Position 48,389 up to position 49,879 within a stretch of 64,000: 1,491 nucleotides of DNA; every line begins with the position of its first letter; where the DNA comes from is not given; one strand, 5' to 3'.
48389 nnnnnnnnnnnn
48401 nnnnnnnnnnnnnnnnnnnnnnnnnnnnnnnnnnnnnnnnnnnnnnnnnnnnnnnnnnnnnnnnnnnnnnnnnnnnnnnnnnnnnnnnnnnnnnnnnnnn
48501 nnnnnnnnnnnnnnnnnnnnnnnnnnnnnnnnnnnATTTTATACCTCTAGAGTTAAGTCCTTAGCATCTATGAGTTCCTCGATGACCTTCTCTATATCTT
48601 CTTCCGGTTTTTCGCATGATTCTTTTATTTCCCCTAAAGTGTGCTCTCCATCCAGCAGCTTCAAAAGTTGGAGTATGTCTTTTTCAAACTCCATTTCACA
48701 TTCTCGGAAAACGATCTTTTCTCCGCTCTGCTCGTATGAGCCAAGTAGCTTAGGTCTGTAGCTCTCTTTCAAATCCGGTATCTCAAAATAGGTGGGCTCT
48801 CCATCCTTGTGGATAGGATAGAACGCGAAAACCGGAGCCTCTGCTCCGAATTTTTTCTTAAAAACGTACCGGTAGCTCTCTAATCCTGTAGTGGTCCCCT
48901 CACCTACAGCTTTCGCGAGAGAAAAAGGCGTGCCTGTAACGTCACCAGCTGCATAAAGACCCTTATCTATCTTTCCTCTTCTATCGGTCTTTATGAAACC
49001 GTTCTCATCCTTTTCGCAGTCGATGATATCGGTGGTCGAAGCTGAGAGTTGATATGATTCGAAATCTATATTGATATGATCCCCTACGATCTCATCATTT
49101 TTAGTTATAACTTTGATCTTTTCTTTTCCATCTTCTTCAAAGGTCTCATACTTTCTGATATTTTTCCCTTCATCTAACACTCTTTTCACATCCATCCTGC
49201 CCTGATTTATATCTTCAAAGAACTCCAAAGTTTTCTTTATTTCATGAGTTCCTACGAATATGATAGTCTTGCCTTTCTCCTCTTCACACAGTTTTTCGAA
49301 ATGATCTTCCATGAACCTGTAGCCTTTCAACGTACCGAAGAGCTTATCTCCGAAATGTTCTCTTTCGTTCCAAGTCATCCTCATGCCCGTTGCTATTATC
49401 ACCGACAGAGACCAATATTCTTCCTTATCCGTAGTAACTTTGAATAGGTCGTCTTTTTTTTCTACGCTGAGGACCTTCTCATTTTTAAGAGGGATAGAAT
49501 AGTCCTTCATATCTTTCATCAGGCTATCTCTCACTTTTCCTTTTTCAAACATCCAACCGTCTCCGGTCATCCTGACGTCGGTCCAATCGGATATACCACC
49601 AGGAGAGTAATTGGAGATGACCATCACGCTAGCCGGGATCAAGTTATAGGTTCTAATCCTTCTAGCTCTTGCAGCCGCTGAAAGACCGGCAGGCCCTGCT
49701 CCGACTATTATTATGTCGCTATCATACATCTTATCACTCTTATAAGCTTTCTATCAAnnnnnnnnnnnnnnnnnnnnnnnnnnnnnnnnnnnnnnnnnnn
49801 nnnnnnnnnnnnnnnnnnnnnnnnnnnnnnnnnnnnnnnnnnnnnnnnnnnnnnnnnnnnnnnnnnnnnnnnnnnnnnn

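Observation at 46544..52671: Candidate undescribed biosynthetic cluster: atypical acyl-CoA condensing enzyme, aconitase pair, RRE-tailed flavoprotein and radical SAM, converging on a UbiA prenyltransferase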

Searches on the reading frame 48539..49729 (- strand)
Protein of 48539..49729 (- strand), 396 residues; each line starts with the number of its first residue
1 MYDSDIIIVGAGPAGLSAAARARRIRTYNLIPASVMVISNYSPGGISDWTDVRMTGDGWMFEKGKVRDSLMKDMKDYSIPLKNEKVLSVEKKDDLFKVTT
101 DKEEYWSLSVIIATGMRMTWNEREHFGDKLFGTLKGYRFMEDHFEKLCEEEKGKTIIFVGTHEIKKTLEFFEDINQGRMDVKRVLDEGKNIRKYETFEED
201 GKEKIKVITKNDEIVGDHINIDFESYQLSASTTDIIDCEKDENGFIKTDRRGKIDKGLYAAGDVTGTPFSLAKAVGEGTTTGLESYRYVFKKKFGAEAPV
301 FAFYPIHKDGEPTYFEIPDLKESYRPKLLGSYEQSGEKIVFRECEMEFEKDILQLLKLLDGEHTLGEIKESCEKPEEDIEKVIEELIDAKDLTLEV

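Call 3: search_protein_families(library=pfam, proteins=[window:48539-49729:-], max_evalue=0.01)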
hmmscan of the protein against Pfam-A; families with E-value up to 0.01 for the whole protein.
window:48539-49729:- (396 aa): 8 families
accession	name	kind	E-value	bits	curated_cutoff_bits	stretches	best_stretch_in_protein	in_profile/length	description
PF07992.20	Pyr_redox_2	-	1e-12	48.5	26.1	2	5-118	2-111/291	Pyridine nucleotide-disulphide oxidoreductase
PF13738.12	Pyr_redox_3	-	3e-11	43.5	30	1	82-116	100-134/305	Pyridine nucleotide-disulphide oxidoreductase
PF03486.20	HI0933_like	-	6.7e-06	26.2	50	0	5-24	2-21/244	HI0933-like protein Rossmann domain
PF00890.30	FAD_binding_2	-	4.5e-05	23.3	20.4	1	5-24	1-20/414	FAD binding domain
PF01134.28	GIDA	-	0.00011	21.8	22.1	0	5-24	1-20/391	Glucose inhibited division protein A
PF01266.30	DAO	-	0.00063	19.8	27.9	0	5-44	1-35/353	FAD dependent oxidoreductase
PF01946.23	Thi4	-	0.0016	18.2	26.2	1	3-22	17-36/235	Thi4 family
PF13450.12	NAD_binding_8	-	0.0028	18.3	21.9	1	8-45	1-33/68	NAD(P)-binding Rossmann-like domain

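Call 4: search_protein_families(library=ncbifam, proteins=[window:48539-49729:-], max_evalue=0.01)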
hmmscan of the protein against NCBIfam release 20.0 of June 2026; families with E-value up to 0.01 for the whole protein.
window:48539-49729:- (396 aa): 22 families
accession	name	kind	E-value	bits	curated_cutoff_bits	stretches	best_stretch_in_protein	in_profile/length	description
TIGR01292.1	TRX_reduct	equivalog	2.7e-17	62.5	343.45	2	5-119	2-113/300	thioredoxin-disulfide reductase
TIGR03140.1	AhpF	equivalog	3.8e-12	45.5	502.9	2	4-122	213-325/515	alkyl hydroperoxide reductase subunit F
TIGR03143.1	AhpF_homolog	hypoth_equivalog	4.4e-11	42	687.65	1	5-116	6-112/555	putative alkyl hydroperoxide reductase F subunit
TIGR04018.1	Bthiol_YpdA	hypoth_equivalog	9.9e-08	31.1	339.9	1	84-116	91-123/316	YpdA family putative bacillithiol disulfide reductase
TIGR00275.1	TIGR00275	subfamily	5.1e-07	28.9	183.8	0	65-116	107-159/401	aminoacetone oxidase family FAD-binding enzyme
NF009409.0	PRK12770.1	subfamily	4.1e-06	26.1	343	0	233-289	293-350/360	putative glutamate synthase subunit beta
NF007123.0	PRK09564.1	equivalog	8.7e-06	24.7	458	0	66-117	193-245/444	CoA-disulfide reductase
NF040505.1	ArsO_flavin_mono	equivalog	2.1e-05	24.1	425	1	5-160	2-167/346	ArsO family NAD(P)H-dependent flavin-containing monooxygenase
NF005883.0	PRK07845.1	equivalog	5.6e-05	22.3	479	0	5-52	4-45/466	NAD(P)H-quinone dehydrogenase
TIGR01350.1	lipoamide_DH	equivalog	5.9e-05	22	408.8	0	4-25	2-23/461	dihydrolipoyl dehydrogenase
NF003585.0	PRK05249.1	equivalog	0.00014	20.6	465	0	2-25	5-28/464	Si-specific NAD(P)(+) transhydrogenase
NF009410.0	PRK12771.1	subfamily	0.00022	19.9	516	0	6-23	141-158/566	NAD(P)-binding protein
TIGR01813.1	flavo_cyto_c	subfamily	0.00025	19.9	285.45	0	5-28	1-24/444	flavocytochrome c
NF007614.0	PRK10262.1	equivalog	0.00032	19.9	644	1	4-116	7-115/321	thioredoxin-disulfide reductase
TIGR02053.1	MerA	equivalog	0.00044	19.4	454.45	0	235-278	277-321/465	mercury(II) reductase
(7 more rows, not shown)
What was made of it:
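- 48539..49729 (-): FAD protein with a low-Mr thioredoxin-reductase fold (396 aa). It has no CxxC and a degenerate NAD(P)H site, and it occupies the LeuB slot of the operon. Pfam/NCBIfam (calls 3, 4).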

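Call 8: find_encoding_contigs(protein=window:48539-49729:-, flank=10000, max_places=6)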
Protein window:48539-49729:- (396 aa): 3 contigs read that carry it; 2 places shown.
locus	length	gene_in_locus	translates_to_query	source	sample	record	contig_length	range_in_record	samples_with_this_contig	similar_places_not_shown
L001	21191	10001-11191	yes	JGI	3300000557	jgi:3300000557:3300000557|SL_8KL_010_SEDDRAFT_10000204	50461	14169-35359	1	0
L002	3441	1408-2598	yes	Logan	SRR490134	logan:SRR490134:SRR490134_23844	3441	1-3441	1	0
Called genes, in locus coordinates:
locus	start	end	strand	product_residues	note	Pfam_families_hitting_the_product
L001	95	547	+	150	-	PF03747:ADP_ribosyl_GH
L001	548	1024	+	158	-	PF03747:ADP_ribosyl_GH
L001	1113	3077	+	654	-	PF07581:Glug (faint)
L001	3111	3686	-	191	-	-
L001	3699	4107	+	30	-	-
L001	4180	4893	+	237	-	PF02517:Rce1-like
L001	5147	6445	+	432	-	PF00152:tRNA-synt_2 (faint), PF01409:tRNA-synt_2d (faint), PF13393:tRNA-synt_His, PF00587:tRNA-synt_2b, PF03129:HGTP_anticodon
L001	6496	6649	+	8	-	-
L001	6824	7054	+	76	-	PF01634:HisG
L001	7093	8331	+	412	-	PF00682:HMGL-like, PF22617:HCS_D2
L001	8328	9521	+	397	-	PF00330:Aconitase, PF28406:AcnX_3rd (weak)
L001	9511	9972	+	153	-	PF00694:Aconitase_C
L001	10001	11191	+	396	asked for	PF03486:HI0933_like (faint), PF07992:Pyr_redox_2 (weak), PF13738:Pyr_redox_3 (weak)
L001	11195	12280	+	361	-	PF04055:Radical_SAM, PF13186:SPASM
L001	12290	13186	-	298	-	PF01040:UbiA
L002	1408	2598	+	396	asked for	PF03486:HI0933_like (faint), PF07992:Pyr_redox_2 (weak), PF13738:Pyr_redox_3 (weak)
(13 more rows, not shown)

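Call 9: find_homologous_proteins(query=window:48539-49729:-, max_evalue=0.001)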
Query window:48539-49729:- (396 aa): 953 proteins with E <= 0.001 among 8000 candidates; the best 120 are listed.
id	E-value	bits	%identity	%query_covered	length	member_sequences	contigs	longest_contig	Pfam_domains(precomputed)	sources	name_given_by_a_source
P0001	1.6e-248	842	94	100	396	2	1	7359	PF00890.31,PF07992.21,PF13738.13,PF03486.21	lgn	-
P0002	1.9e-175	601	68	100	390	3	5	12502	PF00890.31,PF07992.21,PF13738.13,PF03486.21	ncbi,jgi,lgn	-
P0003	1.0e-174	599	68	100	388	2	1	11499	PF00890.31,PF07992.21,PF13738.13,PF03486.21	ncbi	ncbi:MAG: NAD(P)/FAD-dependent oxidoreductase [Candidatus Aenigmatarchaeota archaeon]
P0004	1.3e-173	595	67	100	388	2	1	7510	PF01266.31,PF00890.31,PF07992.21,PF13738.13,PF03486.21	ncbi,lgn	-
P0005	8.8e-173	592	66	100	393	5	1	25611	PF07992.21,PF13738.13,PF03486.21,PF01134.29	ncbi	-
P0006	2.1e-172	591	66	100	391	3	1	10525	PF00890.31,PF07992.21,PF13738.13,PF03486.21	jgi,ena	-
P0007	5.7e-171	586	66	100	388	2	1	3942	PF00890.31,PF07992.21,PF13738.13,PF03486.21,PF01134.29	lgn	-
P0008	4.2e-169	580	64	100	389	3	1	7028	PF00890.31,PF07992.21,PF13738.13,PF03486.21,PF01134.29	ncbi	-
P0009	1.4e-168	579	65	100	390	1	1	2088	PF00890.31,PF07992.21,PF13738.13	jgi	-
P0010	9.0e-167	573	64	100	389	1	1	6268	PF00890.31,PF07992.21,PF13738.13,PF03486.21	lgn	-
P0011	1.4e-165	569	63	100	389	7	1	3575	PF00890.31,PF07992.21,PF13738.13,PF03486.21,PF01134.29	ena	-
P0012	1.7e-158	545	64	100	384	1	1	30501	PF00890.31,PF07992.21,PF13738.13,PF03486.21,PF01134.29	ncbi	-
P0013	2.0e-158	545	63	100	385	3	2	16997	PF01266.31,PF07992.21,PF13738.13,PF03486.21,PF01134.29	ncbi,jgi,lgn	-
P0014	7.8e-157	540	61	100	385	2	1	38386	PF01266.31,PF07992.21,PF13738.13,PF03486.21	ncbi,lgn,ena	-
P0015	1.5e-154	532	62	100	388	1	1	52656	PF07992.21,PF13738.13,PF01134.29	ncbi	ncbi:MAG: NAD(P)/FAD-dependent oxidoreductase [Thermoplasmata archaeon]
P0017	4.2e-131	455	55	100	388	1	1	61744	PF01266.31,PF07992.21,PF01134.29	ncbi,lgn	-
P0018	1.0e-130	454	54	100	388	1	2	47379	PF01266.31,PF07992.21,PF13738.13,PF01134.29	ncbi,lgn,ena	-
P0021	3.2e-122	426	50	100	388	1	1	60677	PF07992.21,PF13738.13,PF01134.29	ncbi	-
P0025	5.1e-105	369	45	100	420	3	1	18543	PF00890.31,PF07992.21,PF13738.13,PF01134.29,PF05402.19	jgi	jgi:thioredoxin reductase (NADPH)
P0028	4.3e-75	271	44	82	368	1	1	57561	PF01266.31,PF00890.31,PF07992.21,PF13738.13,PF01134.29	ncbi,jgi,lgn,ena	-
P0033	1.0e-64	237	35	100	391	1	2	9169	PF07992.21,PF13738.13,PF01134.29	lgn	-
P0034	7.4e-49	184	31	100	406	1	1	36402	PF01266.31,PF00890.31,PF07992.21,PF13738.13,PF03486.21,PF01134.29,PF12831.14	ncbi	-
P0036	6.0e-48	181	31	99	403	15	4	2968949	PF00890.31,PF07992.21,PF01134.29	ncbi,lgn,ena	ncbi:MAG: NAD(P)/FAD-dependent oxidoreductase [bacterium]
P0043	1.1e-40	158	32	85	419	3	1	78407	PF00890.31,PF07992.21,PF01134.29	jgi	-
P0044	3.8e-40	156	31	85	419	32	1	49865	PF00890.31,PF07992.21,PF01134.29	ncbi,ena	-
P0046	9.2e-37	145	27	100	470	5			PF07992.21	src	-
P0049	1.6e-32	131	29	81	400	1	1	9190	PF07992.21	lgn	-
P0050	1.9e-29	121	27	76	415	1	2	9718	PF07992.21,PF13454.13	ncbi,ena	-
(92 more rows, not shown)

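Call 11: find_encoding_contigs(protein=P0015, flank=8000, max_places=1)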
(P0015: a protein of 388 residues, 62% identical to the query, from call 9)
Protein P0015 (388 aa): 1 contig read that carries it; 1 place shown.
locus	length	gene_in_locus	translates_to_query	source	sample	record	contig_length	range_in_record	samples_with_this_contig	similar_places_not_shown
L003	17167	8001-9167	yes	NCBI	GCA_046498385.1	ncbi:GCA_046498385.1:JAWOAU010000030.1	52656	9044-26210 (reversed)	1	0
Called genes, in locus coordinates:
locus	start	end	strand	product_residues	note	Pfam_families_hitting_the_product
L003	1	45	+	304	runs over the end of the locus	PF00005:ABC_tran, PF13304:AAA_21 (faint)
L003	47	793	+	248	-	PF12679:ABC2_membrane_2 (weak)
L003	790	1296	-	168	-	PF00156:Pribosyltran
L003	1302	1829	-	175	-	PF01864:CarS-like, PF01148:CTP_transf_1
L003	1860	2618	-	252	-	PF02633:Creatininase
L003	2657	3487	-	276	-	PF00070:Pyr_redox (faint), PF00890:FAD_binding_2 (weak), PF01266:DAO (weak), PF07992:Pyr_redox_2, PF12831:FAD_oxidored (weak), PF13738:Pyr_redox_3 (weak), PF13450:NAD_binding_8 (weak), PF13738:Pyr_redox_3, +4 more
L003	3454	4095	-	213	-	PF00857:Isochorismatase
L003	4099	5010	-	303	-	PF04055:Radical_SAM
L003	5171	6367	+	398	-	PF00682:HMGL-like, PF22617:HCS_D2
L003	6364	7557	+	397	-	PF00330:Aconitase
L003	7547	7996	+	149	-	PF00694:Aconitase_C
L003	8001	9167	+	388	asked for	PF01134:GIDA (faint), PF07992:Pyr_redox_2 (weak), PF13738:Pyr_redox_3 (faint)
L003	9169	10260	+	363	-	PF04055:Radical_SAM, PF13186:SPASM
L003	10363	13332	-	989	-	PF00112:Peptidase_C1 (weak), PF13229:Beta_helix, PF05048:NosD, PF13229:Beta_helix, PF05048:NosD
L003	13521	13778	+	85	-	-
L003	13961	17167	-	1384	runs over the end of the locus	PF13229:Beta_helix, PF05048:NosD, PF05048:NosD, PF13229:Beta_helix, PF13360:PQQ_2, PF13360:PQQ_2, PF13570:Beta-prop_ACSF4, PF13360:PQQ_2, +5 more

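Call 12: find_encoding_contigs(protein=P0021, flank=8000, max_places=1)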
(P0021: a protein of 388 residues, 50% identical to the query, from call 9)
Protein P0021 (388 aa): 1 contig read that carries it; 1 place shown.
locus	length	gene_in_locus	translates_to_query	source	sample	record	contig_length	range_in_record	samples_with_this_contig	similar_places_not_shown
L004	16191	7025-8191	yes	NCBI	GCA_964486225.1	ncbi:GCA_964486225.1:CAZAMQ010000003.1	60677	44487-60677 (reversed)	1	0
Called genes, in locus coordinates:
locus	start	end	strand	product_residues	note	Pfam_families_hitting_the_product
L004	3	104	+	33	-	?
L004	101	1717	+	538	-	-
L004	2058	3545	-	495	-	PF24489:Ig_J_second (faint), PF25833:Fn3_SaeA_3rd (faint), PF00041:fn3 (weak)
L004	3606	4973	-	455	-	PF01212:Beta_elim_lyase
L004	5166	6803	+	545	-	PF03109:ABC1, PF27536:UbiB_helical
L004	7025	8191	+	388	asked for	PF01134:GIDA (faint), PF07992:Pyr_redox_2 (faint), PF13738:Pyr_redox_3 (faint)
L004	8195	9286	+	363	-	PF04055:Radical_SAM, PF13186:SPASM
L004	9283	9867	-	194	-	PF13483:Lactamase_B_3 (weak)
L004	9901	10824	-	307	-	PF01040:UbiA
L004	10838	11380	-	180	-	PF01976:DUF116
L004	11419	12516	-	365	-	PF01926:MMR_HSR1, PF02421:FeoB_N, PF03193:RsgA_GTPase (faint), PF16897:MMR_HSR1_Xtn, PF02824:TGS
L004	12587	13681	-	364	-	PF01924:HypD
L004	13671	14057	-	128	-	PF01155:HypA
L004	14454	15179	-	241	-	PF00665:rve (weak)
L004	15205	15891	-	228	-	PF00535:Glycos_transf_2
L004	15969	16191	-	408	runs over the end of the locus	PF00999:Na_H_Exchanger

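Call 13: find_encoding_contigs(protein=P0028, flank=8000, max_places=1)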
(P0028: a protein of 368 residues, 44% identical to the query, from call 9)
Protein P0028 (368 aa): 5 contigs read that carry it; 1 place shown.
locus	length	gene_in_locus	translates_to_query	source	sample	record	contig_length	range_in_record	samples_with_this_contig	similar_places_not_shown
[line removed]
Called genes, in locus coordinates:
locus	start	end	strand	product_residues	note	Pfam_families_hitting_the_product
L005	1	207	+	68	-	?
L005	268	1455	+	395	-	PF00682:HMGL-like, PF22617:HCS_D2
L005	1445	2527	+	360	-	PF00330:Aconitase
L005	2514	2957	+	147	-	PF00694:Aconitase_C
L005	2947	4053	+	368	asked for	PF00890:FAD_binding_2 (faint), PF01134:GIDA (faint), PF01266:DAO (weak), PF07992:Pyr_redox_2, PF13738:Pyr_redox_3 (faint), PF07992:Pyr_redox_2 (weak)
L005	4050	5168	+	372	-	PF04055:Radical_SAM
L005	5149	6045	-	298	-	PF01040:UbiA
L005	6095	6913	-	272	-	PF01040:UbiA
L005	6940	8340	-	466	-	-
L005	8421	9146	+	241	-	-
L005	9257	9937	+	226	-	PF19094:EMC6_arch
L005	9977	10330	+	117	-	PF12973:Cupin_7 (weak), PF07883:Cupin_2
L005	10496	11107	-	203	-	PF01592:NifU_N, PF01883:FeS_assembly_P (faint)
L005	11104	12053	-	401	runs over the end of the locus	PF00266:Aminotran_5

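Call 14: find_encoding_contigs(protein=P0036, flank=8000, max_places=1)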
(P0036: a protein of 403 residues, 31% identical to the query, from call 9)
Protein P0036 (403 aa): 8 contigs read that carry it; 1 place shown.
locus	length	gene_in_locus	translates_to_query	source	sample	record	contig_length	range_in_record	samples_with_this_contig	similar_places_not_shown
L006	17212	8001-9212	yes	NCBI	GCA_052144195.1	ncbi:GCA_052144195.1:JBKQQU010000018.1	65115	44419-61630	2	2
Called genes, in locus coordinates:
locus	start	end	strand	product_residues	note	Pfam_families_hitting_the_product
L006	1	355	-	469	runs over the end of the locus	PF00155:Aminotran_1_2, PF00266:Aminotran_5 (weak), PF01041:DegT_DnrJ_EryC1 (weak)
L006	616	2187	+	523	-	PF05362:Lon_C (weak), PF13541:ChlI, PF01078:Mg_chelatase, PF05496:RuvB_N (faint), PF07728:AAA_5, PF00493:MCM (weak), PF13335:Mg_chelatase_C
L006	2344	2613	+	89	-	-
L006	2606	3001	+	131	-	PF01850:PIN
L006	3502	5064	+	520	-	PF02310:B12-binding, PF04055:Radical_SAM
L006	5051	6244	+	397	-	PF00682:HMGL-like, PF22617:HCS_D2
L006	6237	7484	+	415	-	PF00330:Aconitase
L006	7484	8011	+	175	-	PF00694:Aconitase_C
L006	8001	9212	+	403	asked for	PF00890:FAD_binding_2 (faint), PF01134:GIDA (faint), PF07992:Pyr_redox_2 (weak)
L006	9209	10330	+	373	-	PF04443:LuxE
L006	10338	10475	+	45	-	-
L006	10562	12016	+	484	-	PF05893:LuxC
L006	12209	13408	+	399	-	PF01136:Peptidase_U32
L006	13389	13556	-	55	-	-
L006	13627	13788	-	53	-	-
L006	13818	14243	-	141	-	-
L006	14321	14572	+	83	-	PF01402:RHH_1 (weak)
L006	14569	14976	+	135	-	PF01850:PIN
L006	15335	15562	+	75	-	-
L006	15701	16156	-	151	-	PF00300:His_Phos_1 (weak)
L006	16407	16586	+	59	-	PF14076:DUF4258 (weak)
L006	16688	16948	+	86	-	-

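Call 16: find_related_loci(query=A1, collection=genome_contigs, flank=10000)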
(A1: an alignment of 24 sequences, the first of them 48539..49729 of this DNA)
Query A1 (396 aa) in genome_contigs; peptide patterns used: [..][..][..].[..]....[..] (x = any residue, [..] = any of these).
600 stretches matched a pattern (row limit reached: there are more); 31 encode a relative of the query (tblastn E <= 1e-3); 31 distinct loci.
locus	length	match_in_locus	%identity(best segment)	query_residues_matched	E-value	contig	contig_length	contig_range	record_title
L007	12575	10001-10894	26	1-290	4e-10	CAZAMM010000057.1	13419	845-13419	MAG TPA_asm: uncultured Methanosarcinales archaeon isolate binchicken_co43_381 genome assembly, contig: NODE_8266_length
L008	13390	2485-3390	24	1-289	2e-9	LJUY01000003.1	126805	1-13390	MAG: candidate division Zixibacteria bacterium SM23_81 WORSMTZ_53, whole genome shotgun sequence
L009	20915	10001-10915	26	5-286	4e-9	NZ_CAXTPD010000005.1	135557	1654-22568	Lacrimispora indolis SR3 isolate CC00457 CC00457_5_NODE_5_length_135557_cov_134.916726, whole genome shotgun sequence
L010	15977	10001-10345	30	1-127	9e-9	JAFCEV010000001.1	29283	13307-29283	Candidatus Pacearchaeota archaeon isolate Meg22_1214_Bin_270 Meg22_1214_Bin_270_scaffold_5074, whole genome shotgun sequ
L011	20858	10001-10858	23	5-283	5e-8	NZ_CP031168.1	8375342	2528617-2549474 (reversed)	Paenibacillus sp. H1-7 chromosome, complete genome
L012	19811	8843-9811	24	5-290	4e-8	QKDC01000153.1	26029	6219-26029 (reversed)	MAG: Gemmatimonadetes bacterium isolate SZUA-440 scaffold_4258, whole genome shotgun sequence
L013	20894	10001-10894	25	1-290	5e-8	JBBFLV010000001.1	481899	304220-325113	MAG: Anaerolineales bacterium isolate Uz-U4-34 NODE_10_length_481899_cov_19.506544, whole genome shotgun sequence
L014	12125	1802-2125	31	5-117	6e-8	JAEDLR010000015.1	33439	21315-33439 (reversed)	MAG: Oscillospiraceae bacterium isolate MAG245 NODE_914_length_33439_cov_5.822759, whole genome shotgun sequence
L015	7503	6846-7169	35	1-115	9e-8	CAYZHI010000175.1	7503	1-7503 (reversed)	MAG TPA_asm: uncultured Caldilineaceae bacterium isolate binchicken_co58_133 genome assembly, contig: NODE_7667_length_7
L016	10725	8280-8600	33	5-115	1e-7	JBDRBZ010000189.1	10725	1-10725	MAG: Candidatus Omnitrophota bacterium isolate MEGAHIT-group-1.155 k141_9517440, whole genome shotgun sequence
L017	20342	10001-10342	32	1-127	2e-7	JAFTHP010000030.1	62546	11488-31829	MAG: Clostridia bacterium isolate RGIG3826 Roe_deer_Cecum-1__c493709, whole genome shotgun sequence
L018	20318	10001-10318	32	5-115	4e-7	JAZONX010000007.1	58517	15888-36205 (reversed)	MAG: Eubacteriales bacterium isolate T1900045635_YK20190329.MAGScoT_cleanbin_000021 SGB_8087_k141_1674552, whole genome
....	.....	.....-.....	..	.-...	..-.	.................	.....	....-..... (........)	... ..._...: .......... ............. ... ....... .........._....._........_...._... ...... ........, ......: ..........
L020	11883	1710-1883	38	239-294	6e-7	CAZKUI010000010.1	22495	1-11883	MAG TPA_asm: uncultured Candidatus Bathyarchaeia archaeon isolate SRP141552_co1_141 genome assembly, contig: NODE_876_le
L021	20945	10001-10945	24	1-304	3e-7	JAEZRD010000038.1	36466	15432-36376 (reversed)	MAG: Methanobacteriota archaeon isolate OH_PBB_124 k127_810027, whole genome shotgun sequence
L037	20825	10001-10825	23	5-264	7e-5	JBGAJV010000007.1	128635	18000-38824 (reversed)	MAG: Anaerolineales bacterium isolate MAG_AAO_H125.59 AAOH125-59_opera_contig_592, whole genome shotgun sequence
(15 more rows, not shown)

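Call 18: find_encoding_contigs(protein=P0017, flank=10000, max_places=1)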
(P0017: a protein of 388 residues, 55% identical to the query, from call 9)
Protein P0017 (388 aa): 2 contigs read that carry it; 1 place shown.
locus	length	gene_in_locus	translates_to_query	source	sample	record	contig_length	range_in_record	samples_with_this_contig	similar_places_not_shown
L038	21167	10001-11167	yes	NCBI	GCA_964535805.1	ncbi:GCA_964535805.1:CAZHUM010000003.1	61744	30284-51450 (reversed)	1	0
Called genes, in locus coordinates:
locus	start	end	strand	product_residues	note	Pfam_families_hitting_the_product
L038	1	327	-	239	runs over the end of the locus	PF13302:Acetyltransf_3 (weak), PF00583:Acetyltransf_1, PF12746:GNAT_acetyltran, PF08445:FR47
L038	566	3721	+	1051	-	PF13191:AAA_16, PF13424:TPR_12, PF14938:SNAP (weak), PF00515:TPR_1 (weak), PF13424:TPR_12, PF17874:TPR_MalT, PF13424:TPR_12, PF13424:TPR_12, +13 more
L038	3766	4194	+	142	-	PF02308:MgtC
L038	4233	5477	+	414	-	PF22023:Pus10_THUMP_arc, PF21238:Pus10_C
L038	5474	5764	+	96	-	PF01157:Ribosomal_L21e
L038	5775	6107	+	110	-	PF03874:RNA_pol_Rpb4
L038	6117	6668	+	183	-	PF04919:DUF655, PF14579:HHH_6 (weak)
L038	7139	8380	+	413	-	PF00682:HMGL-like, PF22617:HCS_D2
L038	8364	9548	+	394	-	PF00330:Aconitase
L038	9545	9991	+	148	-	PF00694:Aconitase_C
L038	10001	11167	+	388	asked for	PF01134:GIDA (faint), PF01266:DAO (faint), PF07992:Pyr_redox_2 (faint)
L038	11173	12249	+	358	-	PF04055:Radical_SAM, PF13186:SPASM (weak)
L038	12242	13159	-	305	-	PF01040:UbiA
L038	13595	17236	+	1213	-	PF02463:SMC_N, PF13476:AAA_23, PF13555:AAA_29, PF13304:AAA_21 (faint), PF08614:ATG16 (faint), PF24161:CCDC39 (faint), PF06470:SMC_hinge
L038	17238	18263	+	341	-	-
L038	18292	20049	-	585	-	PF04068:Fer4_RLI, PF00037:Fer4, PF02463:SMC_N (weak), PF00005:ABC_tran, PF13304:AAA_21 (faint), PF00005:ABC_tran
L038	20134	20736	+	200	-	PF07282:Cas12f1-like_TNB (faint), PF23455:DUF7129 (faint), PF10005:Zn_ribbon_DZR_6 (faint), PF18439:zf_UBZ (faint), PF18912:DZR_2 (weak), PF26082:zf-C2H2_AcuF (faint), PF12773:DZR, PF13248:Zn_ribbon_3 (weak), +1 more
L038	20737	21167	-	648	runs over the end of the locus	PF01702:TGT, PF14810:TGT_C2, PF01472:PUA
